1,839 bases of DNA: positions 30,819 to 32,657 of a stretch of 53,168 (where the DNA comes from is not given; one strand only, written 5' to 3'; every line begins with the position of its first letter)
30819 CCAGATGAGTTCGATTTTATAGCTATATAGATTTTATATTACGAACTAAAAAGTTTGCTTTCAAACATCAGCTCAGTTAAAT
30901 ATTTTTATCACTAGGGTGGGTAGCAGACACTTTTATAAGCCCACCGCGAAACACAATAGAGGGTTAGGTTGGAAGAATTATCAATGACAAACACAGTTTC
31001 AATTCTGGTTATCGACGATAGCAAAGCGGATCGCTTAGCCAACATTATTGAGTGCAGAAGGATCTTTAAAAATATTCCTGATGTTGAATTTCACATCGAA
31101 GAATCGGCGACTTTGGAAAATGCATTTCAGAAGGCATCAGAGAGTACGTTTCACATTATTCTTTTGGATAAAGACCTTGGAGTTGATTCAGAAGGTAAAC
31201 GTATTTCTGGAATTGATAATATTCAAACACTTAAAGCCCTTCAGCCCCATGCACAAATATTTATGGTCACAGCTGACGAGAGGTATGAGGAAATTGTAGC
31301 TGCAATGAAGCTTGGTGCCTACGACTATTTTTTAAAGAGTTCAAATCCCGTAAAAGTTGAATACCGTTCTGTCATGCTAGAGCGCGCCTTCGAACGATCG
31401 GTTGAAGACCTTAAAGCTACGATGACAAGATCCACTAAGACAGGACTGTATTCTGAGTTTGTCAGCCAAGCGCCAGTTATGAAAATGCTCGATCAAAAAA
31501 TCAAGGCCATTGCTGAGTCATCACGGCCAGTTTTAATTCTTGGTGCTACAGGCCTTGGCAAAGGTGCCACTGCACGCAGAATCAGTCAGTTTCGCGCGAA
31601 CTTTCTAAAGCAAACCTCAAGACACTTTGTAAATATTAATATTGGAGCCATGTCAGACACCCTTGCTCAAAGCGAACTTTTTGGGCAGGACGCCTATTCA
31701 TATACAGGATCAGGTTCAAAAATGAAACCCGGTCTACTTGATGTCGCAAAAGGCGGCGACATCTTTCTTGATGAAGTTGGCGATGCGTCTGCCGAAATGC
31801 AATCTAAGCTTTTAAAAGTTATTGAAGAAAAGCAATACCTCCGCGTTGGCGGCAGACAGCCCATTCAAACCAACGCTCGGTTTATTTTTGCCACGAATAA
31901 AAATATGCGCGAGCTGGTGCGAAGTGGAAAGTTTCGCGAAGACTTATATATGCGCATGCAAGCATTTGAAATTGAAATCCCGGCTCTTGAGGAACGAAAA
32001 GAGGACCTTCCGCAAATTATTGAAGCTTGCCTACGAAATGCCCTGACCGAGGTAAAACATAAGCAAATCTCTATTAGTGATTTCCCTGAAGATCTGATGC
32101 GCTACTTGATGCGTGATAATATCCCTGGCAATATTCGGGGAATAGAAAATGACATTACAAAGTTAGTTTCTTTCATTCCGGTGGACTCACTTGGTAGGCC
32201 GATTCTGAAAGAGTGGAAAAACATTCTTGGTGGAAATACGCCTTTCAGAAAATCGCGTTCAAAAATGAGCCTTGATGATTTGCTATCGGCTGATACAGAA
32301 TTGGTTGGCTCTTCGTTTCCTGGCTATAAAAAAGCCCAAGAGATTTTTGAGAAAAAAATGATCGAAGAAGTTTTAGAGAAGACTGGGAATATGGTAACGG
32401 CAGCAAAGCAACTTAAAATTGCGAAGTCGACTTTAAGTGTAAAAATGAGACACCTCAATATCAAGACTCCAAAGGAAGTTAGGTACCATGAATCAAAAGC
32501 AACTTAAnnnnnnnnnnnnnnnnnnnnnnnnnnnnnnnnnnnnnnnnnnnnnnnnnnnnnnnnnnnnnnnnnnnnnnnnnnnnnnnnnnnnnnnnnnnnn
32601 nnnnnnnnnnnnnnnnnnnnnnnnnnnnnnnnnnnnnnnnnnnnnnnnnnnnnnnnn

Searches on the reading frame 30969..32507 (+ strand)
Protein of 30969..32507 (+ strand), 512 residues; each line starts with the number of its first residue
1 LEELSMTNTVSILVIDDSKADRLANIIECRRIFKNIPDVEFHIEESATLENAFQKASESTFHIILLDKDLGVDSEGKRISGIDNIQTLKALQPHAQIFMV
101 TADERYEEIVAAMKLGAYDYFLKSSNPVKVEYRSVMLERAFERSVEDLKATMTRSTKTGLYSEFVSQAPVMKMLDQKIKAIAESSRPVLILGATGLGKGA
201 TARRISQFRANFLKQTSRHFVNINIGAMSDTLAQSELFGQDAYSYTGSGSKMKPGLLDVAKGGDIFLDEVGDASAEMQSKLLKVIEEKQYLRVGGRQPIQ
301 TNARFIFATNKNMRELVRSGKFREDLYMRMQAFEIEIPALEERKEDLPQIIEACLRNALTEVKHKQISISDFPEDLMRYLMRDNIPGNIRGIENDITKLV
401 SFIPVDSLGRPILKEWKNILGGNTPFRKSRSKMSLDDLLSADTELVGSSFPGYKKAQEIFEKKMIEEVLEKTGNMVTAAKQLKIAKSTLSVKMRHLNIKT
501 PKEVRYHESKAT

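Call 6: search_protein_families(library=pfam, proteins=[window:30969-32507:+], max_evalue=0.01)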
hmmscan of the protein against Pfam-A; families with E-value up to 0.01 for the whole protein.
window:30969-32507:+ (512 aa): 10 families
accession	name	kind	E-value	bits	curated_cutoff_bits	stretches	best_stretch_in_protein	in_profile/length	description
PF00158.32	Sigma54_activat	-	1.1e-47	162.2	20.2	1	166-336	3-168/168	Sigma-54 interaction domain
PF14532.12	Sigma54_activ_2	-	1.3e-16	61.5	25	1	167-340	3-138/138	Sigma-54 interaction domain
PF00072.30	Response_reg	-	4e-11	43.5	30.2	1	12-128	1-104/111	Response regulator receiver domain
PF07728.20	AAA_5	-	2.5e-09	37.7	22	1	187-315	1-127/139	AAA domain (dynein-related subfamily)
PF02954.25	HTH_8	-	1.3e-07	31.6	22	1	458-494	3-40/42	Bacterial regulatory protein, Fis family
PF25601.1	AAA_lid_14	-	1.1e-05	25.6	27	1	342-402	2-59/87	AAA+ ATPase lid domain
PF00004.35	AAA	-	2.2e-05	25.4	21.2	1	188-316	1-118/131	ATPase family associated with various cellular activities (AAA)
PF01078.27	Mg_chelatase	-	3.3e-05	23.8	20.3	1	185-310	22-155/207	Magnesium chelatase, subunit ChlI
PF07724.20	AAA_2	-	0.00016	22.2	27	1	188-322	6-136/166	AAA domain (Cdc48 subfamily)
PF20030.5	bpMoxR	-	0.0031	17.1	27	0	160-312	10-146/205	MoxR domain in the MoxR-vWA-beta-propeller ternary systems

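Call 11: find_homologous_proteins(query=window:30984-32507:+, max_evalue=1e-30)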
Query window:30984-32507:+ (507 aa): 5091 proteins with E <= 1e-30 among 8000 candidates; the best 120 are listed.
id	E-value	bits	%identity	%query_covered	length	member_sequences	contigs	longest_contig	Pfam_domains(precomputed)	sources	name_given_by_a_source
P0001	0.0e+0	1044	94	100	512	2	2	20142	PF00158.33,PF02954.26,PF00004.36,PF14532.13,PF07728.21,PF00072.31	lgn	-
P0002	0.0e+0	1036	94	100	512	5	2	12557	PF00158.33,PF02954.26,PF00004.36,PF14532.13,PF07728.21,PF00072.31,PF01078.28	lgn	-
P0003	1.5e-292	988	89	100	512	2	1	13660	PF00158.33,PF02954.26,PF14532.13,PF07728.21,PF00072.31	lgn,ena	-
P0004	2.0e-289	978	87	100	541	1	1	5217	PF00158.33,PF02954.26,PF14532.13,PF07728.21,PF00072.31,PF01078.28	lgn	-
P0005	8.1e-289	976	88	99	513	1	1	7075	PF00158.33,PF02954.26,PF14532.13,PF07728.21,PF00072.31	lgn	-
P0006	1.1e-280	949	84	99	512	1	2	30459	PF00158.33,PF02954.26,PF14532.13,PF07728.21,PF00072.31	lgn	-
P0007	9.6e-279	943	83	99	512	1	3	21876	PF00158.33,PF02954.26,PF14532.13,PF07728.21,PF00072.31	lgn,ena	-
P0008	4.8e-273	924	82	99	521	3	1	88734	PF00158.33,PF02954.26,PF14532.13,PF07728.21,PF00072.31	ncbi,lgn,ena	-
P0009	1.6e-260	883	78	99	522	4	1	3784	PF00158.33,PF02954.26,PF14532.13,PF07728.21,PF00072.31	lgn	-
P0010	3.3e-254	862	76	99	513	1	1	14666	PF00158.33,PF02954.26,PF14532.13,PF07728.21,PF00072.31,PF01078.28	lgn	-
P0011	4.6e-248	842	76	98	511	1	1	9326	PF00158.33,PF02954.26,PF14532.13,PF07728.21,PF00072.31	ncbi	-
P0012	8.4e-228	775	70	99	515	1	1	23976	PF00158.33,PF25601.2,PF14532.13,PF07728.21,PF00072.31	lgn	-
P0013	1.4e-222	758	69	99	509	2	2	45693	PF00158.33,PF02954.26,PF14532.13,PF07728.21,PF00072.31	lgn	-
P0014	7.5e-210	716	64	99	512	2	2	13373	PF00158.33,PF14532.13,PF07728.21,PF00072.31,PF01078.28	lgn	-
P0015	9.2e-170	584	54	99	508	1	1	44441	PF00158.33,PF25601.2,PF14532.13,PF07728.21,PF00072.31,PF01078.28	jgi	-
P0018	9.3e-165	567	53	98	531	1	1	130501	PF00158.33,PF25601.2,PF14532.13,PF07728.21,PF00072.31,PF01078.28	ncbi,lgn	-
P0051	9.9e-131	455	45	97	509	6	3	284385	PF00158.33,PF25601.2,PF14532.13,PF07728.21,PF00072.31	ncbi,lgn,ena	-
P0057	2.6e-129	450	47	96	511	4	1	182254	PF20274.5,PF00158.33,PF25601.2,PF14532.13,PF07728.21,PF00072.31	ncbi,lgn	ncbi:MAG: sigma 54-interacting transcriptional regulator [Pseudobdellovibrio sp.]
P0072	4.9e-125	436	42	98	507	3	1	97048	PF00158.33,PF14532.13,PF07728.21,PF00072.31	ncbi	ncbi:MAG: sigma-54-dependent transcriptional regulator [Bdellovibrio sp.]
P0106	1.7e-102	362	39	96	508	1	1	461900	PF00158.33,PF07724.21,PF14532.13,PF07728.21,PF00072.31,PF01078.28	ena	-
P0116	2.1e-78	282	33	95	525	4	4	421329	PF00158.33,PF25601.2,PF00004.36,PF14532.13,PF07728.21,PF00072.31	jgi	jgi:two-component system NtrC family response regulator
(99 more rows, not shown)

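Call 13: find_encoding_contigs(protein=P0008, flank=10000, max_places=3)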
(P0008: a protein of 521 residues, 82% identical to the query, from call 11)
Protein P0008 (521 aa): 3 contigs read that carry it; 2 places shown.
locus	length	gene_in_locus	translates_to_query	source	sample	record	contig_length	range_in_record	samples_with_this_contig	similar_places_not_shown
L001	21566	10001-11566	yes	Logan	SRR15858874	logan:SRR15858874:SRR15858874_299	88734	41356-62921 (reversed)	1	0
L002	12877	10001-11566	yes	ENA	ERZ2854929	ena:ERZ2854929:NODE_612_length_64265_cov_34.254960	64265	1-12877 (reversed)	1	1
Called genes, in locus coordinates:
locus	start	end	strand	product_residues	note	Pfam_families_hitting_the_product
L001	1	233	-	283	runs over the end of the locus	-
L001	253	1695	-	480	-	PF01580:FtsK_SpoIIIE, PF01935:DUF87 (faint), PF12846:AAA_10 (faint), PF25199:nSTAND_NTPase5 (faint)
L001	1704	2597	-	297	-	PF03743:TrbI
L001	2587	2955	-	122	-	-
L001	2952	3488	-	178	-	-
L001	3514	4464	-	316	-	-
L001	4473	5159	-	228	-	-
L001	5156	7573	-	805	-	PF11130:TraC_F_IV (weak), PF01935:DUF87 (weak), PF12846:AAA_10, PF19044:P-loop_TraG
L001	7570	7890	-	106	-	-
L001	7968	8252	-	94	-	-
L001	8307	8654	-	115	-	-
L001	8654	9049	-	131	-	-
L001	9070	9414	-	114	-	-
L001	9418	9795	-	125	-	-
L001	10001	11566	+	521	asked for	PF00072:Response_reg, PF00158:Sigma54_activat, PF14532:Sigma54_activ_2, PF07728:AAA_5, PF02954:HTH_8 (weak)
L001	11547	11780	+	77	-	-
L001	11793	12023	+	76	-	-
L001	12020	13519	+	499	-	PF00496:SBP_bac_5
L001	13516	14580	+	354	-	-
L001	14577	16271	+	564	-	PF02518:HATPase_c, PF13589:HATPase_c_3 (faint), PF14501:HATPase_c_5 (weak)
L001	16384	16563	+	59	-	-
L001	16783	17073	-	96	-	-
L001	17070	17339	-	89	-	PF04956:TrbC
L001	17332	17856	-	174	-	-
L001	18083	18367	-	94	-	PF02583:Trns_repr_metal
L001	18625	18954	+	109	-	-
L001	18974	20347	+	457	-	PF02321:OEP (weak)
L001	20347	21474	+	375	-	PF25919:BSH_CusB, PF25973:BSH_CzcB, PF25869:3HB_CusB (weak), PF25944:Beta-barrel_RND (weak), PF25954:Beta-barrel_RND_2, PF25975:CzcB_C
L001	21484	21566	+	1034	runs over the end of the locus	PF00873:ACR_tran, PF03176:MMPL (faint)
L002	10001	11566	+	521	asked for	PF00072:Response_reg, PF00158:Sigma54_activat, PF14532:Sigma54_activ_2, PF07728:AAA_5, PF02954:HTH_8 (weak)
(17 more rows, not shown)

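Call 14: find_encoding_contigs(protein=P0013, flank=10000, max_places=3)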
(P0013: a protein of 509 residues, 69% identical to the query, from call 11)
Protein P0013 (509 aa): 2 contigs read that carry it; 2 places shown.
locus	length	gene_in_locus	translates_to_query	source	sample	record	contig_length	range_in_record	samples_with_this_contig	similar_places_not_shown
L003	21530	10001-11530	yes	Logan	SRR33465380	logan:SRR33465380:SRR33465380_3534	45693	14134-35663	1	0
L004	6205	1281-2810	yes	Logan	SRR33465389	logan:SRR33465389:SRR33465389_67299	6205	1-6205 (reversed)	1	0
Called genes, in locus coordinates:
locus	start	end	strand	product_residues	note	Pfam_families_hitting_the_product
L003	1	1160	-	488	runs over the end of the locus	PF01580:FtsK_SpoIIIE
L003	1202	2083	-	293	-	PF03743:TrbI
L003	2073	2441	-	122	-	-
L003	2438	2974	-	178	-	-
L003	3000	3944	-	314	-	PF04610:TrbL (weak)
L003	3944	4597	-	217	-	-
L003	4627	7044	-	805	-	PF11130:TraC_F_IV, PF01935:DUF87 (faint), PF19044:P-loop_TraG, PF12846:AAA_10 (weak)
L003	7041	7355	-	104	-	-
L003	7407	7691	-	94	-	PF04956:TrbC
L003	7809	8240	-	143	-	-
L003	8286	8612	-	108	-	-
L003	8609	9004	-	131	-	-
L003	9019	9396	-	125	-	-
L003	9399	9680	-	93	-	-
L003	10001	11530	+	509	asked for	PF00072:Response_reg, PF00158:Sigma54_activat, PF14532:Sigma54_activ_2, PF07728:AAA_5, PF02954:HTH_8 (weak)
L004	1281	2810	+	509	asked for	PF00072:Response_reg, PF00158:Sigma54_activat, PF14532:Sigma54_activ_2, PF07728:AAA_5, PF02954:HTH_8 (weak)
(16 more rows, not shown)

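Call 15: find_encoding_contigs(protein=P0015, flank=10000, max_places=2)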
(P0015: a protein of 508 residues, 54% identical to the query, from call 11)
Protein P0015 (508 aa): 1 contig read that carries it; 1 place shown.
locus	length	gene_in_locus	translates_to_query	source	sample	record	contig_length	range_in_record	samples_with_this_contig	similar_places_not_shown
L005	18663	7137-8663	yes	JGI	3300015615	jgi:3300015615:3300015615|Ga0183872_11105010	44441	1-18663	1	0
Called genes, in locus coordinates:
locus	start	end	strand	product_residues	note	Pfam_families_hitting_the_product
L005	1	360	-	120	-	?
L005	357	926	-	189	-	-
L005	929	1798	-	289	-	-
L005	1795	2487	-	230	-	-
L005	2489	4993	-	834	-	PF11130:TraC_F_IV, PF12846:AAA_10 (faint), PF19044:P-loop_TraG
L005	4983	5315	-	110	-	-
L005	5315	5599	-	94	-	PF04956:TrbC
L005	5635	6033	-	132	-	-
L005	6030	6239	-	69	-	-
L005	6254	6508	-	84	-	-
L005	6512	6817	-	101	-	-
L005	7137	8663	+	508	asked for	PF00072:Response_reg, PF00158:Sigma54_activat, PF01078:Mg_chelatase (faint), PF14532:Sigma54_activ_2, PF07728:AAA_5, PF25601:AAA_lid_14 (weak)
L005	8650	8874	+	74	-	-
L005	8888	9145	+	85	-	-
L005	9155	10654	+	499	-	PF00496:SBP_bac_5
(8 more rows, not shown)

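Call 16: find_encoding_contigs(protein=P0018, flank=10000, max_places=2)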
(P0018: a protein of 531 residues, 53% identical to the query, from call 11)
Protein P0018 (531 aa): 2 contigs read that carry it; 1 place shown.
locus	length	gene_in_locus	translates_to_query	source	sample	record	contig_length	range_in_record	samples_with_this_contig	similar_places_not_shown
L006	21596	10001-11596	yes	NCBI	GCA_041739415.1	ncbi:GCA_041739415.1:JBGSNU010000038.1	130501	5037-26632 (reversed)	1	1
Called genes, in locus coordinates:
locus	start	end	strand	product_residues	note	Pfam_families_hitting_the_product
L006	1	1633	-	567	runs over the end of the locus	PF02534:T4SS-DNA_transf (faint), PF10412:TrwB_AAD_bind, PF12696:TraG-D_C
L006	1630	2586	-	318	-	PF03743:TrbI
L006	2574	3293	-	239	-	PF03524:CagX (weak)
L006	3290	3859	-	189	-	-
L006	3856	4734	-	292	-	-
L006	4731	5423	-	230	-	-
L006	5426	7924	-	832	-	PF11130:TraC_F_IV, PF19044:P-loop_TraG, PF12846:AAA_10 (faint)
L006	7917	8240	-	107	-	-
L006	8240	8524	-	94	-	PF04956:TrbC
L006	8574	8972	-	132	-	-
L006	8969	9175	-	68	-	-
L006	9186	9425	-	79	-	-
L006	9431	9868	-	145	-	-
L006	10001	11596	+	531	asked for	PF00072:Response_reg, PF01078:Mg_chelatase (faint), PF00158:Sigma54_activat, PF14532:Sigma54_activ_2, PF07728:AAA_5, PF25601:AAA_lid_14 (weak)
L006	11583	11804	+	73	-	-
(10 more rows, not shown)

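Call 17: find_encoding_contigs(protein=P0057, flank=10000, max_places=2)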
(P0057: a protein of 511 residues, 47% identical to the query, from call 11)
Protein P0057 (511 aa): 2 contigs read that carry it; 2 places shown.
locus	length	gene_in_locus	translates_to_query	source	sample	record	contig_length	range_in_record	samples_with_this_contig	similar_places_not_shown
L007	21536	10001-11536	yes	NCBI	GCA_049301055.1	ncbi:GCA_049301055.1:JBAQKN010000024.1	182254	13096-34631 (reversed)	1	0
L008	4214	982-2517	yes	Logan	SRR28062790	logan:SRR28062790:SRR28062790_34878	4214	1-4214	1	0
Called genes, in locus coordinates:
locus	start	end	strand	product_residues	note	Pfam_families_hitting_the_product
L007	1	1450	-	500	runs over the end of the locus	PF01580:FtsK_SpoIIIE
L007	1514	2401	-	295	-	PF03743:TrbI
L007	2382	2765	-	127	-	-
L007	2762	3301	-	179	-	-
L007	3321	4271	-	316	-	PF04610:TrbL (weak)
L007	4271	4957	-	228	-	-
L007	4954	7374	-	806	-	PF11130:TraC_F_IV, PF19044:P-loop_TraG, PF12846:AAA_10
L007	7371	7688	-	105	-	-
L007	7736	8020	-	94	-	-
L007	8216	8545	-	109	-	-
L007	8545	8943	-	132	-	-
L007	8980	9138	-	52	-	-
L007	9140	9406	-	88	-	-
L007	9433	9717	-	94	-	-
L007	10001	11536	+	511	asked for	PF00072:Response_reg, PF20274:cREC_REC (faint), PF00158:Sigma54_activat, PF14532:Sigma54_activ_2, PF07728:AAA_5, PF25601:AAA_lid_14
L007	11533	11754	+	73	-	-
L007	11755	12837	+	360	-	PF04055:Radical_SAM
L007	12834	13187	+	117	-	-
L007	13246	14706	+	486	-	PF00496:SBP_bac_5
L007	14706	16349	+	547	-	PF14501:HATPase_c_5 (weak), PF02518:HATPase_c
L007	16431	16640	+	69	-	-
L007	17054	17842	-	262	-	-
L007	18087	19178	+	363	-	-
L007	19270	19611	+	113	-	-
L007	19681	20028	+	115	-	-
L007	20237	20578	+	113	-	-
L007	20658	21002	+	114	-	-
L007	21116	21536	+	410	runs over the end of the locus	-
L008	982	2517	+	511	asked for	PF00072:Response_reg, PF20274:cREC_REC (faint), PF00158:Sigma54_activat, PF14532:Sigma54_activ_2, PF07728:AAA_5, PF25601:AAA_lid_14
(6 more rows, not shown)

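Call 21: find_related_loci(query=window:30984-32507:+, collection=genome_contigs, flank=10000)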
Query window:30984-32507:+ (507 aa) in genome_contigs; peptide patterns used: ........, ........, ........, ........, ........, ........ (x = any residue, [..] = any of these).
101 stretches matched a pattern; 1 encode a relative of the query (tblastn E <= 1e-3); 1 distinct loci.
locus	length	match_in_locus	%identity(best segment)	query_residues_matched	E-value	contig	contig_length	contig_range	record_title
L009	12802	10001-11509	82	5-507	0e+0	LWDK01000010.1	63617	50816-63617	MAG: Proteobacteria bacterium SG_bin7 1782, whole genome shotgun sequence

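Call 25: find_encoding_contigs(protein=P0051, flank=8000, max_places=1)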
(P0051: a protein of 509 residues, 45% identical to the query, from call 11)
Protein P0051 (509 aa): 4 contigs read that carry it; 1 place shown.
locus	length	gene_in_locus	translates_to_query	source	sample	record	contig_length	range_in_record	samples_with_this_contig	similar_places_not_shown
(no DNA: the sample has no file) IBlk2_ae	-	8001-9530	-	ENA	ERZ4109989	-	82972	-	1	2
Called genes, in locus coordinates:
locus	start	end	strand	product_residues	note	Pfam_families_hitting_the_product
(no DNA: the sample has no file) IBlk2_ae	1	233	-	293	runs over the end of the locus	PF03743:TrbI, PF12508:Transposon_TraM (weak)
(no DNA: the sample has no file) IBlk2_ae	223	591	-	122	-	-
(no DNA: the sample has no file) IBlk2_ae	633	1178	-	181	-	-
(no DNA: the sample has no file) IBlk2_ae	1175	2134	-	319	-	-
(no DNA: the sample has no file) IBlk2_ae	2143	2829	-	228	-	-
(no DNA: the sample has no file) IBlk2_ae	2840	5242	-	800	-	PF11130:TraC_F_IV, PF12846:AAA_10, PF19044:P-loop_TraG, PF01935:DUF87 (faint)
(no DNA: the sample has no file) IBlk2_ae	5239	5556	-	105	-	-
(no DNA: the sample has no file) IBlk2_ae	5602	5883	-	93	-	PF04956:TrbC (weak)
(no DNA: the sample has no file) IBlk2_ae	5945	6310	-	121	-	-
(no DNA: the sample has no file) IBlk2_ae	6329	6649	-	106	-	-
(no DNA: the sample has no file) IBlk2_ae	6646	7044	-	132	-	-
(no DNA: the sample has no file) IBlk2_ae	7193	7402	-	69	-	-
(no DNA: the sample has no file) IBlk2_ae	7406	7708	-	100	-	-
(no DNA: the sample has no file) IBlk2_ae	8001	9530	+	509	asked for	PF00072:Response_reg, PF00158:Sigma54_activat, PF14532:Sigma54_activ_2, PF07728:AAA_5 (weak), PF25601:AAA_lid_14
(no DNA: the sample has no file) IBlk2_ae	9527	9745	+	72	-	-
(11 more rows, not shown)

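Call 26: find_encoding_contigs(protein=P0072, flank=8000, max_places=1)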
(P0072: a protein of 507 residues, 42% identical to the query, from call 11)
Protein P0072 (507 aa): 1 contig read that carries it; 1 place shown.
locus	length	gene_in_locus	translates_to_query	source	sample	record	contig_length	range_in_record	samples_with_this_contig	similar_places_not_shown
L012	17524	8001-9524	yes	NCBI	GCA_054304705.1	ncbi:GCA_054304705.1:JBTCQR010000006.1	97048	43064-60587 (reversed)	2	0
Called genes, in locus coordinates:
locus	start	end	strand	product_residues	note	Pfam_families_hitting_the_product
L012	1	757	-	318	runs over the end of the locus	PF12508:Transposon_TraM (weak), PF03743:TrbI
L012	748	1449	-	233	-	PF03524:CagX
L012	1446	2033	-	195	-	-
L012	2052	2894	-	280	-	-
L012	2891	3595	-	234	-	-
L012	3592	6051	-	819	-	PF11130:TraC_F_IV, PF12846:AAA_10 (faint), PF19044:P-loop_TraG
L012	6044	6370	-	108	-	-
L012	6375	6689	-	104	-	PF04956:TrbC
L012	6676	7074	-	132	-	-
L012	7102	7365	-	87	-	-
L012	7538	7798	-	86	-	-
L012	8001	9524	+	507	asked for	PF00072:Response_reg, PF00158:Sigma54_activat, PF14532:Sigma54_activ_2, PF07728:AAA_5 (weak)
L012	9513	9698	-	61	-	-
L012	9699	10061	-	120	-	PF00072:Response_reg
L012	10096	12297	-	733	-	PF24299:DUF7483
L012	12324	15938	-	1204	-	-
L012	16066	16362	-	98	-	-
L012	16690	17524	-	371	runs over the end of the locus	PF02518:HATPase_c, PF14501:HATPase_c_5 (weak)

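Call 27: find_encoding_contigs(protein=P0106, flank=8000, max_places=1)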
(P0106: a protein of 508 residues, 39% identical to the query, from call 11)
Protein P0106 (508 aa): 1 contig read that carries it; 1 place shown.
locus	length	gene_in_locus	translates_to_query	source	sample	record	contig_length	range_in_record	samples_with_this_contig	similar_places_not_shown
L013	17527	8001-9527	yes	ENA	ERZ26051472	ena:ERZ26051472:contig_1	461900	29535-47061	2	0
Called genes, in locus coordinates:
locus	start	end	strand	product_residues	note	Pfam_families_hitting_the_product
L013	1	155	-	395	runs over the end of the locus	PF01170:UPF0020 (faint), PF01555:N6_N4_Mtase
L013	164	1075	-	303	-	-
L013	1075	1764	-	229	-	-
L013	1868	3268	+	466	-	-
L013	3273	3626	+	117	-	-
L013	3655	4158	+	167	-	-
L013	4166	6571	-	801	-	PF11130:TraC_F_IV, PF27097:VirB4_TrbE_N (weak), PF19044:P-loop_TraG, PF12846:AAA_10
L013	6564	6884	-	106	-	-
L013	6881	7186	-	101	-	PF04956:TrbC (weak)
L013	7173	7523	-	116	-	-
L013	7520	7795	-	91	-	-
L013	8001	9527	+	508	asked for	PF00072:Response_reg, PF00158:Sigma54_activat, PF01078:Mg_chelatase (weak), PF14532:Sigma54_activ_2, PF07724:AAA_2, PF07728:AAA_5 (weak)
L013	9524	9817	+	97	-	-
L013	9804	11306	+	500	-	PF00496:SBP_bac_5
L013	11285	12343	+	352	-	PF02624:YcaO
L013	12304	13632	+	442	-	PF02518:HATPase_c, PF14501:HATPase_c_5 (faint)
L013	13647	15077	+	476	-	PF00309:Sigma54_AID, PF04963:Sigma54_CBD, PF04552:Sigma54_DBD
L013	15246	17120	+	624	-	PF13175:AAA_15, PF13476:AAA_23, PF13304:AAA_21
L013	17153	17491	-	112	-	PF01844:HNH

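Call 36: search_protein_families(library=ncbifam, proteins=[window:30984-32507:+], max_evalue=0.01)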
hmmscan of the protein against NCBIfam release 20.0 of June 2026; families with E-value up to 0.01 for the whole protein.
window:30984-32507:+ (507 aa): 50 families (the best 25 are shown)
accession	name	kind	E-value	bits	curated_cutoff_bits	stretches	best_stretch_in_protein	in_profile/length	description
TIGR01818.1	ntrC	equivalog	8.8e-68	229.2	558.6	1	74-491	55-463/463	nitrogen regulation protein NR(I)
TIGR02915.1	PEP_resp_reg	equivalog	2.7e-67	227.5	502.6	1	42-395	27-369/445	PEP-CTERM-box response regulator transcription factor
NF038308.1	RNA_repair_RtcR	equivalog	5.6e-64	216.9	650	1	102-477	124-496/530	RNA repair transcriptional activator RtcR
NF041552.1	TF_PrdR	equivalog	3.3e-63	213.9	795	1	132-490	244-575/577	sigma-54 dependent transcriptional regulator PrdR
NF051870.1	NAssimRespRegNtrX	equivalog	1.1e-59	202.6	600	1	31-492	21-451/452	nitrogen assimilation response regulator NtrX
TIGR01817.1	nifA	equivalog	5.8e-57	193.7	528.85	1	137-393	177-423/534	nif-specific transcriptional activator NifA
NF008469.0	PRK11361.1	equivalog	1.1e-56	192.5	714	1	41-494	34-457/461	acetoacetate metabolism transcriptional regulator AtoC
NF003451.0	PRK05022.1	equivalog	1.8e-56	192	476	1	139-494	171-511/512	nitric oxide reductase transcriptional regulator NorR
NF011953.0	PRK15424.1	equivalog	7.2e-56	189.9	703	1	115-490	177-533/538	propionate catabolism operon regulatory protein PrpR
NF007689.0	PRK10365.1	equivalog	1.5e-55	188.8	760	1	5-488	6-439/441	sigma-54-dependent response regulator transcription factor ZraR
NF041946.1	LuxO_transreg_Vib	equivalog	1e-54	186.1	800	1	35-490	20-459/463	quorum-sensing sigma-54 dependent transcriptional regulator LuxO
NF011695.0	PRK15115.1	equivalog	2.2e-51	175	763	1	73-397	62-367/445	two-component system response regulator GlrR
TIGR02974.1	phageshock_pspF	equivalog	6.4e-51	173.5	443.55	1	165-486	7-331/336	phage shock protein operon transcriptional activator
TIGR02329.1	propionate_PrpR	equivalog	1.2e-50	172.7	499.2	1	155-488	210-524/526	propionate catabolism operon regulatory protein PrpR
NF008176.1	PRK10923.1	equivalog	3.9e-50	170.8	620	1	74-492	60-467/469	nitrogen regulation protein NR(I)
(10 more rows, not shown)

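Call 45: find_encoding_contigs(protein=P0006, flank=4000, max_places=2)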
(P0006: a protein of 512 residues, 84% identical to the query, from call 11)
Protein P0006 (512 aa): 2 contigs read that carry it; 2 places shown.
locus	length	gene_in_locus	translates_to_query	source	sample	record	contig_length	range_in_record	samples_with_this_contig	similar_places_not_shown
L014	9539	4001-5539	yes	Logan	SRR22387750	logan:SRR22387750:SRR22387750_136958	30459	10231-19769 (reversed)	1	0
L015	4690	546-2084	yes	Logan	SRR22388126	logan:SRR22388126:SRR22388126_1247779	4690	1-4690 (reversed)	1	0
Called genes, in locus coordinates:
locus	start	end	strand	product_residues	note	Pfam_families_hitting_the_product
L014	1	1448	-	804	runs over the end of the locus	PF11130:TraC_F_IV, PF01935:DUF87 (faint), PF12846:AAA_10, PF19044:P-loop_TraG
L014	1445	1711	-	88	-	-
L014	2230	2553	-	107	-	-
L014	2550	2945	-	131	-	-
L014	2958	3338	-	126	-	-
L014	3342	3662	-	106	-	-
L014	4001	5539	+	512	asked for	PF00072:Response_reg, PF00158:Sigma54_activat, PF14532:Sigma54_activ_2, PF07728:AAA_5, PF02954:HTH_8 (weak)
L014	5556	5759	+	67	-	-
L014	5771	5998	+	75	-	-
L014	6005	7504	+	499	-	PF00496:SBP_bac_5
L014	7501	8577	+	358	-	-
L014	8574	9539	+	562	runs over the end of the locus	PF02518:HATPase_c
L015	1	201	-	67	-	?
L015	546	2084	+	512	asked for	PF00072:Response_reg, PF00158:Sigma54_activat, PF14532:Sigma54_activ_2, PF07728:AAA_5, PF02954:HTH_8 (weak)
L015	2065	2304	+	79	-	-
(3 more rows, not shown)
